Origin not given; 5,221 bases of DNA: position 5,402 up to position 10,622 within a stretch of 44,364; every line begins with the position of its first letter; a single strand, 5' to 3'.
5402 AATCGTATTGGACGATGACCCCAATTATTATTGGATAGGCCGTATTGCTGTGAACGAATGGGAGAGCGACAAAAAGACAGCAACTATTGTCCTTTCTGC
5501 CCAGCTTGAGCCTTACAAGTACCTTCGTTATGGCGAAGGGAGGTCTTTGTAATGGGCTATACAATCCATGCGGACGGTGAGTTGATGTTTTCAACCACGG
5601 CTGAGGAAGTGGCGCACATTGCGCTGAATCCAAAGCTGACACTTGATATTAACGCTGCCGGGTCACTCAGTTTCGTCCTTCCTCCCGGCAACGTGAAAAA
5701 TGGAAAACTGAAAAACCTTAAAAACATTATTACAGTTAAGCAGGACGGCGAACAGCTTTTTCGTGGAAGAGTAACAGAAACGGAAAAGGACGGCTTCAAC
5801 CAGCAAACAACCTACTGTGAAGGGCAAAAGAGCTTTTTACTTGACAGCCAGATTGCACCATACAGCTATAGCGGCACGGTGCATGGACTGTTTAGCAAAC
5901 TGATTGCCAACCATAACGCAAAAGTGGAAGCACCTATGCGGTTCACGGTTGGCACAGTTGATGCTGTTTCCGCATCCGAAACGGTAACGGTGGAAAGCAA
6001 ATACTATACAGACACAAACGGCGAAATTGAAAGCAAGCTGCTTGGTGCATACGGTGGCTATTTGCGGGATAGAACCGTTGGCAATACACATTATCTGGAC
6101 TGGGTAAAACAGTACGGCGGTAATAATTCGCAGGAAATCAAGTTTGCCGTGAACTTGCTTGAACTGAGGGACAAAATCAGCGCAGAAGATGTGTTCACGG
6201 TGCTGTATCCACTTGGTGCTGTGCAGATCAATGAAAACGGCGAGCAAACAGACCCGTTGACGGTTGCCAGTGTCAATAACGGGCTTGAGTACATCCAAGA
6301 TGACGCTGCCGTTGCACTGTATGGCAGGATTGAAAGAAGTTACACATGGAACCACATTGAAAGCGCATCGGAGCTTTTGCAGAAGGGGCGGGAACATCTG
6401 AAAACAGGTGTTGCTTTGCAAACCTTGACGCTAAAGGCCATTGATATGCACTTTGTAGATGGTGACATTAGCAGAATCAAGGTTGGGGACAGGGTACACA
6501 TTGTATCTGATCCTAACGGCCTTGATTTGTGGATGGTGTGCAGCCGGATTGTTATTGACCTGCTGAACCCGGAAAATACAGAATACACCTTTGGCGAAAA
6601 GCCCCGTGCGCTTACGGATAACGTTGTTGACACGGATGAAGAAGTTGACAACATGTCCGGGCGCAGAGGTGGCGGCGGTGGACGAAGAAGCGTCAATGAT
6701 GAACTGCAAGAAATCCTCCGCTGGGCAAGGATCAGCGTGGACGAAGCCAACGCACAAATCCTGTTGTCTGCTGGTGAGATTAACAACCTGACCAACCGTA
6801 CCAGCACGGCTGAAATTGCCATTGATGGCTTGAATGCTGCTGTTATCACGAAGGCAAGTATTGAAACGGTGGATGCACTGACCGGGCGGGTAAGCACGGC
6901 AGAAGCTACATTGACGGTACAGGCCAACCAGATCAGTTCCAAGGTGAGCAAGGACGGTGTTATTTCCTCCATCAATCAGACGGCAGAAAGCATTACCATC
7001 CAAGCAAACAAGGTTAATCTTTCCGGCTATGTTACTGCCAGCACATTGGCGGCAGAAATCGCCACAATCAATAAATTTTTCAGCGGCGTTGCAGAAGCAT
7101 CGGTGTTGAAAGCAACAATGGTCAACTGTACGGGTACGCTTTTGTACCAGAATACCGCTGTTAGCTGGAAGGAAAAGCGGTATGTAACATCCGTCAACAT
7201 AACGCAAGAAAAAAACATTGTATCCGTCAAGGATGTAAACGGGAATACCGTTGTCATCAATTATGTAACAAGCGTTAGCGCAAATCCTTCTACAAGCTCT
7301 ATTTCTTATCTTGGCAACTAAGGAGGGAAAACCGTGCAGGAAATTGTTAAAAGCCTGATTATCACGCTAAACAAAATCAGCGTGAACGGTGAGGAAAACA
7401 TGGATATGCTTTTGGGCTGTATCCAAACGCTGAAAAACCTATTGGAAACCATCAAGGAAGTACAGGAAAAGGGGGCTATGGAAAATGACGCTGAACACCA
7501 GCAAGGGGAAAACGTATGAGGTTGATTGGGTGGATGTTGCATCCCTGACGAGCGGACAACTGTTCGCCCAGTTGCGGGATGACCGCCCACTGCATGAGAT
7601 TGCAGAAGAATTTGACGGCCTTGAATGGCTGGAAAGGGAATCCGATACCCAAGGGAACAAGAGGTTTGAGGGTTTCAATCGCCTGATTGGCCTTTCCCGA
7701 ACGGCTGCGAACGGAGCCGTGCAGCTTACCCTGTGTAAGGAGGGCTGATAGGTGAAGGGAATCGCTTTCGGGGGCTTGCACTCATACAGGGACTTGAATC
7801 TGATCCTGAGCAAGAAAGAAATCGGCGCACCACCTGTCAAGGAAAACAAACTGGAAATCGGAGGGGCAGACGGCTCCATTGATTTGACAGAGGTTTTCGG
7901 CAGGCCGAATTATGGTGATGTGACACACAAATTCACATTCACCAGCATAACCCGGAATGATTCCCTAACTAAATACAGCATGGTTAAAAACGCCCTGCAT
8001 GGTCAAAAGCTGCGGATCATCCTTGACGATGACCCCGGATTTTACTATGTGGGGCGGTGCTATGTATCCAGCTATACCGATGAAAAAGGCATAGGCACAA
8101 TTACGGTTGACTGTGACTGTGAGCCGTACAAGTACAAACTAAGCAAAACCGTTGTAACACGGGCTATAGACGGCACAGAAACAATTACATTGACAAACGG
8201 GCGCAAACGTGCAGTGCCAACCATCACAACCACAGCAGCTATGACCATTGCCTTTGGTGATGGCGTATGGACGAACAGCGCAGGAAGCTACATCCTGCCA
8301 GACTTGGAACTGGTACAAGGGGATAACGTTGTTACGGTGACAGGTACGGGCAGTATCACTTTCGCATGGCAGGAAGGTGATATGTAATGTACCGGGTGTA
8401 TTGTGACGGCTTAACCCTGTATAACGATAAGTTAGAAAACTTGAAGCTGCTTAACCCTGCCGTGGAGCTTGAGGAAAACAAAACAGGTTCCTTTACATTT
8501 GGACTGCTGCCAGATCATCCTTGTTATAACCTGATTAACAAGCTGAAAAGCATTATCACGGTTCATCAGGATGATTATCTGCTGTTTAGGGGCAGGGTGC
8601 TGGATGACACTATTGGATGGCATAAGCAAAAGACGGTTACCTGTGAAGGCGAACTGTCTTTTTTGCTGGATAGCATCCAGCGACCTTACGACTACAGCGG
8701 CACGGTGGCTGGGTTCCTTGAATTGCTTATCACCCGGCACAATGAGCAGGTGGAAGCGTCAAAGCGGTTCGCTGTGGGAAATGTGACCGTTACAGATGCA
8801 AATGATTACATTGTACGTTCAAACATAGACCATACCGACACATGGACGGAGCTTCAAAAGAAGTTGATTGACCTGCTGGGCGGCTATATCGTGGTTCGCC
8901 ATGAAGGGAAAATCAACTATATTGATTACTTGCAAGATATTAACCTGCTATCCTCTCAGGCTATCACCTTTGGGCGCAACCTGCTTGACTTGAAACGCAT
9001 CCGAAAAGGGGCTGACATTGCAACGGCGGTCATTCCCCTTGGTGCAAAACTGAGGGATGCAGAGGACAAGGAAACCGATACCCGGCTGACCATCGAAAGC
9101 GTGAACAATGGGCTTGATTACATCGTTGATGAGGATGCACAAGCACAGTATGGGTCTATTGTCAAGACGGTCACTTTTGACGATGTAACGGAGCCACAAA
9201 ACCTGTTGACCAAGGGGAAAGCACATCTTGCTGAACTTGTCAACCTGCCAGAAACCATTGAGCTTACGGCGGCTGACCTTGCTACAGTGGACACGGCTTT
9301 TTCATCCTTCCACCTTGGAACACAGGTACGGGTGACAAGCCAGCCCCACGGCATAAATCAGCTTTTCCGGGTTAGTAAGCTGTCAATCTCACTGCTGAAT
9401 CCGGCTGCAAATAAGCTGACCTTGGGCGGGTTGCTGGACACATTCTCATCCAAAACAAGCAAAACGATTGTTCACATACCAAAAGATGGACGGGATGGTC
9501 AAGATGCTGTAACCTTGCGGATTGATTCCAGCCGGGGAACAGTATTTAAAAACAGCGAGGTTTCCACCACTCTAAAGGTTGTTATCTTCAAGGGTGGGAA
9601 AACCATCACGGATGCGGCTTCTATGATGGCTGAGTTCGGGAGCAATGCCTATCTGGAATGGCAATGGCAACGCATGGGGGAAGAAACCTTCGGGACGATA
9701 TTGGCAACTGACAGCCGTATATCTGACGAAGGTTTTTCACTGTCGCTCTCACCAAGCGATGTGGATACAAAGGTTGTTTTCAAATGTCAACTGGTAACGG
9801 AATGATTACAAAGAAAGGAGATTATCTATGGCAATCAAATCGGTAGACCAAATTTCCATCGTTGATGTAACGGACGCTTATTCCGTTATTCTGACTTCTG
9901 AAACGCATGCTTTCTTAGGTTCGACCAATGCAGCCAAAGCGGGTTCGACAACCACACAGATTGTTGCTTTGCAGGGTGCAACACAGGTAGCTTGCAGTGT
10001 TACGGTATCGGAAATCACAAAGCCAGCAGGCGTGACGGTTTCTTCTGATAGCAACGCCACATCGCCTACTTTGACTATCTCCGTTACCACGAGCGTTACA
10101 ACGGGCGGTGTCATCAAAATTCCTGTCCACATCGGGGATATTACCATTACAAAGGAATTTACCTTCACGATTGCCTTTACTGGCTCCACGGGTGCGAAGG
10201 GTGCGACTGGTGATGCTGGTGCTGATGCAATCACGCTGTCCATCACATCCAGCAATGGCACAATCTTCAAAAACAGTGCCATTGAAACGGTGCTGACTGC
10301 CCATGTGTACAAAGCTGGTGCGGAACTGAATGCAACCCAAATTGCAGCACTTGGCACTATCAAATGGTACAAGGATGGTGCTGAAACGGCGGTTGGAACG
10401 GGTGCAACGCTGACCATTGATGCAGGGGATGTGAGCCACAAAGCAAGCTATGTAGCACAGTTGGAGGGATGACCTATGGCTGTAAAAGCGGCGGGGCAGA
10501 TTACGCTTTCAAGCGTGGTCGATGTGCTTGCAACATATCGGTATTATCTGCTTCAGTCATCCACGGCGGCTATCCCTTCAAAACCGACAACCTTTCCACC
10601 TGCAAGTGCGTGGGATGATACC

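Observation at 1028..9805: Two divergent, full-length copies of tape measure, Dit and Tal in one tail operon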

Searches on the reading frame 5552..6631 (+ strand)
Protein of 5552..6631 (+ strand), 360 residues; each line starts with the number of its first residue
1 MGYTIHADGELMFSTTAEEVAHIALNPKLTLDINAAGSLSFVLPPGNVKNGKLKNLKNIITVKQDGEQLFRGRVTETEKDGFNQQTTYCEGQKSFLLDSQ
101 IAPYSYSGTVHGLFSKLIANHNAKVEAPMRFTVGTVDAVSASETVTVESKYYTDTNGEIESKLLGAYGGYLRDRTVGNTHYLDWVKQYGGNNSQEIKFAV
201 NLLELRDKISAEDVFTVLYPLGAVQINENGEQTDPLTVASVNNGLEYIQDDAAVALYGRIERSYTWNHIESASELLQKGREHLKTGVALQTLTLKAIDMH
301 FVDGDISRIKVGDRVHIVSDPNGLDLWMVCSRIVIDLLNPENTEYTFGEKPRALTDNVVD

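Call 39: find_related_loci(query=A1, collection=viral_contigs, flank=10000)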
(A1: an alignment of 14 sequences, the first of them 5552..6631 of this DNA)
Query A1 (360 aa) in viral_contigs; peptide patterns used: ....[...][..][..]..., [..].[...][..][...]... (x = any residue, [..] = any of these).
600 stretches matched a pattern (row limit reached: there are more); 561 encode a relative of the query (tblastn E <= 1e-3); the best 80 are kept; 80 distinct loci.
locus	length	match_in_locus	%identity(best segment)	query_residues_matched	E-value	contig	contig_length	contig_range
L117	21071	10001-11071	56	3-359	2e-137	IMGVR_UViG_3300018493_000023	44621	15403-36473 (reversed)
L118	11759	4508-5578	54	3-359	5e-130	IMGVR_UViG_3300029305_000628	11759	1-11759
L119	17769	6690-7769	55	3-359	9e-129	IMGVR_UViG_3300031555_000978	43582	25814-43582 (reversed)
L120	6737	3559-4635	49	3-357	1e-114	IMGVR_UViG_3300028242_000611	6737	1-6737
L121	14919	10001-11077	49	3-357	2e-114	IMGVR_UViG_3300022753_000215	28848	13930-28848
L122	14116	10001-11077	49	3-357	2e-114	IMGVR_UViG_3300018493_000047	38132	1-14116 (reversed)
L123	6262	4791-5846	49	3-359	3e-109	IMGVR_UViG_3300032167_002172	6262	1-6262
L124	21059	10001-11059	42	3-360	6e-97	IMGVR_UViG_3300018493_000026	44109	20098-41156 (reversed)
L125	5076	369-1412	43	3-356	4e-93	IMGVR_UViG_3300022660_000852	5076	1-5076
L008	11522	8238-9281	43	3-356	5e-93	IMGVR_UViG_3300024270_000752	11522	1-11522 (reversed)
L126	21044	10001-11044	43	3-356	5e-93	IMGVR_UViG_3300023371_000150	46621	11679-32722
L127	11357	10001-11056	49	3-359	3e-109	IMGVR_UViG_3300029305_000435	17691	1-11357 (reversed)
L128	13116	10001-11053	42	3-357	1e-92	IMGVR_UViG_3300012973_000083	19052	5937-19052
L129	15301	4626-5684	41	5-360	2e-88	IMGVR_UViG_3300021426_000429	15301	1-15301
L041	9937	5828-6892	38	3-360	2e-86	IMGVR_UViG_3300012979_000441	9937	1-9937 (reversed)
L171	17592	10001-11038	35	3-348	1e-63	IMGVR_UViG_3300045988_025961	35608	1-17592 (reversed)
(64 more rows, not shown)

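Call 48: search_protein_families(library=phrogs, proteins=[L171:4797-5615:+, L171:5606-7618:+, L171:7626-8189:+], max_evalue=0.001)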
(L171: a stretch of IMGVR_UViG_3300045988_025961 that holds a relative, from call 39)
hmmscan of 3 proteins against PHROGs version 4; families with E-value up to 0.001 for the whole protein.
L171:4797-5615:+ (272 aa): 1 family
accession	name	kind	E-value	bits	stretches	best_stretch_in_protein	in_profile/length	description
phrog_33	-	tail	8e-21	75.7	1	25-270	63-276/651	distal tail protein Dit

L171:5606-7618:+ (670 aa): 48 families (the best 25 are shown)
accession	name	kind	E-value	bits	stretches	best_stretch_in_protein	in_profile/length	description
phrog_538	-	tail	5.2e-55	188.3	1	1-321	29-375/684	minor tail protein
phrog_32779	-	unknown function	2.6e-44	152.8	3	506-583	432-509/555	-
phrog_6320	-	tail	6.8e-36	125.3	2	451-574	124-223/745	tail fiber protein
phrog_819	-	tail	5.1e-33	115.3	2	448-547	501-600/1024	tail protein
phrog_5073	-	tail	4.3e-32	112.8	2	451-538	266-359/519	tail fiber protein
phrog_8745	-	tail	1.7e-25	89.6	2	448-546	1400-1498/1803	tail fiber protein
phrog_10972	-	tail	4.6e-25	89.8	2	481-545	162-232/343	tail fiber protein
phrog_366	-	tail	6.8e-23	82.8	2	444-554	307-411/474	tail fiber protein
phrog_18350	-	tail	1.6e-21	78.2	2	332-433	99-201/253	tail fiber protein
phrog_1806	-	tail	3.4e-21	76.8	3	332-435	145-241/276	collagen like minor tail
phrog_38806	-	unknown function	5.7e-17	63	2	439-539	54-148/285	-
phrog_33406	-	tail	6.4e-17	62.1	2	448-538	181-271/651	tail fiber protein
phrog_17587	-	tail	1.2e-16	61.3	3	461-538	351-422/641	tail fiber protein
phrog_1658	-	unknown function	1.3e-16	62.1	2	444-497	41-97/239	-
phrog_3890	-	tail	3.3e-16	57.9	3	488-550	1902-1963/3453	straight fibre tail protein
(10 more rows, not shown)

L171:7626-8189:+ (187 aa): 5 families
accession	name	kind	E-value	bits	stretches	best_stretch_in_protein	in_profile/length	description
phrog_9994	-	unknown function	1.5e-61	209.5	1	7-169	1-162/294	-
phrog_13141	-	unknown function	6.3e-57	194.1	1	7-177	3-174/297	-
phrog_25635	-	unknown function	2.1e-46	159.6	1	7-176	1-162/319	-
phrog_13571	-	head and packaging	8.4e-07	29.5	1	25-132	24-122/356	virion structural protein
phrog_17342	-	unknown function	0.00013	22.4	1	74-151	75-142/326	-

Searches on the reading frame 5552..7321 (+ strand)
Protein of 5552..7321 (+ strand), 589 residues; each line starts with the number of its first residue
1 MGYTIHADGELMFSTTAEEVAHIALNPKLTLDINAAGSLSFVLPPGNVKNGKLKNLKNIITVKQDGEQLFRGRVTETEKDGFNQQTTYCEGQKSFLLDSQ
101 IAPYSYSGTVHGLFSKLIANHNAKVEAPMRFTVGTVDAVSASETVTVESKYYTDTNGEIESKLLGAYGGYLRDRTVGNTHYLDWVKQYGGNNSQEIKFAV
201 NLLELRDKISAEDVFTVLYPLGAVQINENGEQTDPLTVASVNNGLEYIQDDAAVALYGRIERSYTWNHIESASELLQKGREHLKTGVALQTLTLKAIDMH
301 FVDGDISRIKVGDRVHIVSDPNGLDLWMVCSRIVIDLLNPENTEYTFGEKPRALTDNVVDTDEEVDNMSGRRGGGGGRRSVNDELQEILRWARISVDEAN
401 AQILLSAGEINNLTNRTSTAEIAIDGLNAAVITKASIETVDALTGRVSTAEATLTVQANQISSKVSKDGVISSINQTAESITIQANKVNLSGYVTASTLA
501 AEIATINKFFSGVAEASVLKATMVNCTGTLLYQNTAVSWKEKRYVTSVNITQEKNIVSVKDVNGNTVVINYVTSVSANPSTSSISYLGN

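Call 4: search_protein_families(library=pfam, proteins=[window:5552-7321:+], max_evalue=0.01)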
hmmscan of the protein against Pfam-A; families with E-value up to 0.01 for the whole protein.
window:5552-7321:+ (589 aa): 1 family
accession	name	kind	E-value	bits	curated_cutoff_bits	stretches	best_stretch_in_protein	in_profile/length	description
PF06605.17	Prophage_tail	-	5.3e-16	59.5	31.3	1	130-359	35-248/250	Prophage endopeptidase tail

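Call 5: search_protein_families(library=phrogs, proteins=[window:5552-7321:+], max_evalue=0.001)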
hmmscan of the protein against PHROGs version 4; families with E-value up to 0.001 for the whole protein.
window:5552-7321:+ (589 aa): 10 families
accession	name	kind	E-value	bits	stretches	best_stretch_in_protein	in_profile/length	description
phrog_3558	-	tail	7e-98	330.3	1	2-506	10-539/1047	tail protein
phrog_9886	-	unknown function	1.9e-57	195.8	1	3-362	2-366/940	-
phrog_1775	-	head and packaging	5e-20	71.7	2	420-503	1144-1227/1609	minor head protein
phrog_1067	-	head and packaging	2.5e-15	57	1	13-549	18-578/991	minor head protein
phrog_12312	-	head and packaging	2.1e-13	50.5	1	180-359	169-365/784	virion structural protein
phrog_11785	-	head and packaging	1.8e-11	44.2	1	429-503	389-463/770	minor head protein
phrog_1330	-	tail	1.3e-09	37.5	1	27-359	30-368/1361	tail protein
phrog_4798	-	tail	8.8e-09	35.1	1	183-284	222-319/796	tail protein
phrog_4311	-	head and packaging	1.1e-07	31.8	1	190-321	181-310/651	minor head protein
phrog_36443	-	unknown function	0.00058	18.8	1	411-507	827-917/1238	-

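Call 19: find_related_loci(query=window:5552-7321:+, collection=viral_contigs, flank=10000)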
Query window:5552-7321:+ (589 aa) in viral_contigs; peptide patterns used: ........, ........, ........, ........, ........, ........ (x = any residue, [..] = any of these).
14 stretches matched a pattern; 2 encode a relative of the query (tblastn E <= 1e-3); 2 distinct loci.
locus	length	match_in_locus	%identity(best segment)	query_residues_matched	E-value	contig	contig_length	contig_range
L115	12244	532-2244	74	1-531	0e+0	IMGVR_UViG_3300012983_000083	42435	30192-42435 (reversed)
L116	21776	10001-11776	68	1-589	0e+0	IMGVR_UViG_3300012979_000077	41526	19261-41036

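Call 50: search_solved_structures(query=window:5552-7321:+, max_evalue=0.1)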
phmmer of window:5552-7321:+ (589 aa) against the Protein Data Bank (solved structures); distinct sequences matched with E-value up to 0.1: 0.

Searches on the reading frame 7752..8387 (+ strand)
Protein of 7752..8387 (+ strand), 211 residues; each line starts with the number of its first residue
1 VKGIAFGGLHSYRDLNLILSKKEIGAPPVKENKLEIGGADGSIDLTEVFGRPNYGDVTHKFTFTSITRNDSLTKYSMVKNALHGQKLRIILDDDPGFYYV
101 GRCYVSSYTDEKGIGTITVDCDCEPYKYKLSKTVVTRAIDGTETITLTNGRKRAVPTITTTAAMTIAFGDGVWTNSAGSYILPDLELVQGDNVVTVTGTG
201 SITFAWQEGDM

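Call 4: search_protein_families(library=pfam, proteins=[window:7752-8387:+], max_evalue=0.01)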
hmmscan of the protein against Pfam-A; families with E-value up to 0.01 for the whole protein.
window:7752-8387:+ (211 aa): 0 families

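Call 5: search_protein_families(library=phrogs, proteins=[window:7752-8387:+], max_evalue=0.001)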
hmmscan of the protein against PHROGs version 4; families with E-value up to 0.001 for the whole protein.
window:7752-8387:+ (211 aa): 2 families
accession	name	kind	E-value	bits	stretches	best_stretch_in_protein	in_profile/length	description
phrog_33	-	tail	5.3e-20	73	1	3-197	38-210/651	distal tail protein Dit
phrog_202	-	tail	2.4e-07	31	1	3-162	22-186/523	distal tail protein Dit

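Call 51: search_solved_structures(query=window:7752-8387:+, max_evalue=1)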
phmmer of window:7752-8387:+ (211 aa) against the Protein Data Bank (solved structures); distinct sequences matched with E-value up to 1: 0.

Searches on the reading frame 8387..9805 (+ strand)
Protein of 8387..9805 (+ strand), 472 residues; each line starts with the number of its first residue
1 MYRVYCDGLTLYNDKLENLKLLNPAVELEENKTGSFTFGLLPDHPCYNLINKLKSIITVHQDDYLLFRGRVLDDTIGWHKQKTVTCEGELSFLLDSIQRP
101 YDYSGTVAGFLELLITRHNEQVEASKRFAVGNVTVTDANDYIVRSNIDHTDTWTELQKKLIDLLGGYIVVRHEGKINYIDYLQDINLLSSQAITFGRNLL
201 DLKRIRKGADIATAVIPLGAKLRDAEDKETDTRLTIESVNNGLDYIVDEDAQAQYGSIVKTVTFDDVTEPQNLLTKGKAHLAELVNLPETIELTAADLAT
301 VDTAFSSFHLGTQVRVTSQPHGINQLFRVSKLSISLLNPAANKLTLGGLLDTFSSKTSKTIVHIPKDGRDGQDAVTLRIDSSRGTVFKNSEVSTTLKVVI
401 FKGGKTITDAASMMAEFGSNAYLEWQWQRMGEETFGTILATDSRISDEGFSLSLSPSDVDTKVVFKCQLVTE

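Call 4: search_protein_families(library=pfam, proteins=[window:8387-9805:+], max_evalue=0.01)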
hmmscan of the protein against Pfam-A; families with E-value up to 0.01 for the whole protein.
window:8387-9805:+ (472 aa): 1 family
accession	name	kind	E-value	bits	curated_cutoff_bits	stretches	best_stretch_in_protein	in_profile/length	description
PF06605.17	Prophage_tail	-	6.4e-16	59.2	31.3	1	156-357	59-247/250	Prophage endopeptidase tail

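Call 5: search_protein_families(library=phrogs, proteins=[window:8387-9805:+], max_evalue=0.001)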
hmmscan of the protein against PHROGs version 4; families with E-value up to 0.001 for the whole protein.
window:8387-9805:+ (472 aa): 14 families
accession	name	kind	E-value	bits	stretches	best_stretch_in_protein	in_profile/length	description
phrog_3558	-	tail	7.4e-127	426.2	1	1-357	10-383/1047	tail protein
phrog_9886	-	unknown function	7.1e-83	279.9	1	1-349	1-353/940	-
phrog_12312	-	head and packaging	9e-18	64.9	1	178-352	170-359/784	virion structural protein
phrog_4798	-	tail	3e-17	63.1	1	186-409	228-447/796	tail protein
phrog_4311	-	head and packaging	1.7e-10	41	1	192-358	186-349/651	minor head protein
phrog_1775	-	head and packaging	9.6e-10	37.6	1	191-252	193-247/1609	minor head protein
phrog_3267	-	tail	3.2e-08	34.1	1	369-469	274-366/369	tail protein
phrog_6253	-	tail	2e-07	31.3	1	328-409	360-439/589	minor tail protein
phrog_1067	-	head and packaging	1.1e-06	28.4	1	192-365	191-362/991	minor head protein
phrog_3475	-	tail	3.2e-06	26.6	1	234-355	602-722/841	minor tail protein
phrog_6468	-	tail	2.7e-05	23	1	328-410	366-447/1366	tail fiber protein; host specificity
phrog_1330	-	tail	0.00011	21.3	1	182-362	180-372/1361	tail protein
phrog_588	-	tail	0.0002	20.8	0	326-407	367-446/955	tail fiber protein and host specificity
phrog_12244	-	unknown function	0.00037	20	1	209-256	214-255/720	-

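Call 29: search_dna_similar(query=window:8387-9805:+, collection=phages, mode=protein, max_rows=25)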
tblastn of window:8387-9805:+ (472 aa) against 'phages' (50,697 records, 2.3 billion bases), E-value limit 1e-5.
Records with a match: 145; places in all: 146; records where one place covers at least 80% of the query: 15.
Best place of each record, by identity: 60-80% 1; <60% 144.
By first word of the organism name: Streptococcus 61; Clostridium 32; phage 7; Latilactobacillus 7; Bacteriophage 6; Listeria 6; Bacillus 4; Blautia 3; Lactobacillus 3; Evtepia 2; and 9 more.
By host as written in the record: Clostridium sporogenes ATCC-15579 30; - 16; Streptococcus thermophilus 10; Streptococcus thermophilus ST67009 7; Blautia sp. 3; Listeria monocytogenes 3; Faecalimonas sp. 2; Stenotrophomonas maltophilia 2; and 62 more.
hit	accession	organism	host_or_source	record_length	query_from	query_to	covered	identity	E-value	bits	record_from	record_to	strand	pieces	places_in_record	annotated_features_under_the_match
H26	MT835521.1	Bacteriophage sp.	human fecal samples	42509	1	348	74%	75.3%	2e-167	528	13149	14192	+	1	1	record has no annotation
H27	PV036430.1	phage NatCom_20922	human feces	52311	1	354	75%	45.5%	6e-79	273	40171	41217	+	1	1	tail protein | hypothetical protein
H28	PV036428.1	phage NatCom_18656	human feces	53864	1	354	75%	45.5%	6e-79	273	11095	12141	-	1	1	tail protein | hypothetical protein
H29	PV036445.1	Evtepia phage NatCom_42594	Evtepia sp. 900546255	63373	1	354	75%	45.5%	6e-79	273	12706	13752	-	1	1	tail protein | hypothetical protein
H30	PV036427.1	Evtepia phage NatCom_11697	Evtepia sp.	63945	1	354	75%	45.5%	6e-79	273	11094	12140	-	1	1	tail protein | hypothetical protein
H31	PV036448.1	phage NatCom_34192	human feces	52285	1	354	75%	45.2%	6e-79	273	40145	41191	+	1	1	tail protein | hypothetical protein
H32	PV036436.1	Faecalimonas phage NatCom_26447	Faecalimonas sp.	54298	1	469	99%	32.3%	1e-61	223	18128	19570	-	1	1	tail protein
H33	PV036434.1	Blautia phage NatCom_24097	Blautia sp.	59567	1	469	99%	32.0%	5e-62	224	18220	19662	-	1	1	tail protein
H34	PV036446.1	Faecalimonas phage NatCom_33527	Faecalimonas sp.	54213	1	469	99%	32.0%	7e-62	224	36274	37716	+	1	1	tail protein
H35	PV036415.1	Blautia phage NatCom_2932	Blautia sp.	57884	1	469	99%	32.0%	7e-62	224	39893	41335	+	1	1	tail protein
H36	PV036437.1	Blautia phage NatCom_27009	Blautia sp.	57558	1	469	99%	32.0%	9e-62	223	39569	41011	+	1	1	tail protein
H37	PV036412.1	phage NatCom_43819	human feces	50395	2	386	82%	37.2%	8e-69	244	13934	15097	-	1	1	tail protein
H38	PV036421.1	phage NatCom_9291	[Clostridium] innocuum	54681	1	409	87%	35.0%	4e-67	239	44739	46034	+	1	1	tail protein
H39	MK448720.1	Streptococcus phage Javan261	Streptococcus ictaluri 707-05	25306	1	378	80%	37.6%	9e-69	244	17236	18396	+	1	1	hypothetical protein (x2)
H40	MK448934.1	Streptococcus phage Javan422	Streptococcus porci DSM_23759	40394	1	348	74%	39.9%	3e-63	228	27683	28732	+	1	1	hypothetical protein (x2)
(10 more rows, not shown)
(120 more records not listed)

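Call 49: search_solved_structures(query=window:8387-9805:+, max_evalue=0.1)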
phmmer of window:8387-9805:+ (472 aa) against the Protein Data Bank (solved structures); distinct sequences matched with E-value up to 0.1: 0.

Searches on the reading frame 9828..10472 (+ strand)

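Call 4: search_protein_families(library=pfam, proteins=[window:9828-10472:+], max_evalue=0.01)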
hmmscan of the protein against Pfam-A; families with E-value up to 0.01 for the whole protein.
window:9828-10472:+ (214 aa): 0 families

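Call 5: search_protein_families(library=phrogs, proteins=[window:9828-10472:+], max_evalue=0.001)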
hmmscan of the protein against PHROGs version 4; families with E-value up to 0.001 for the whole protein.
window:9828-10472:+ (214 aa): 5 families
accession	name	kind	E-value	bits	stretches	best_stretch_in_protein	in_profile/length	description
phrog_38044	-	unknown function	7.6e-21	73.9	1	13-165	2734-2885/3576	-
phrog_6468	-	tail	1.4e-08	33.9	1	136-208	413-479/1366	tail fiber protein; host specificity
phrog_3267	-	tail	4.6e-08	33.6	1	37-212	175-366/369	tail protein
phrog_6253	-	tail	3.6e-05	23.8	1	137-207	408-472/589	minor tail protein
phrog_588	-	tail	0.00087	18.7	1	136-207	416-478/955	tail fiber protein and host specificity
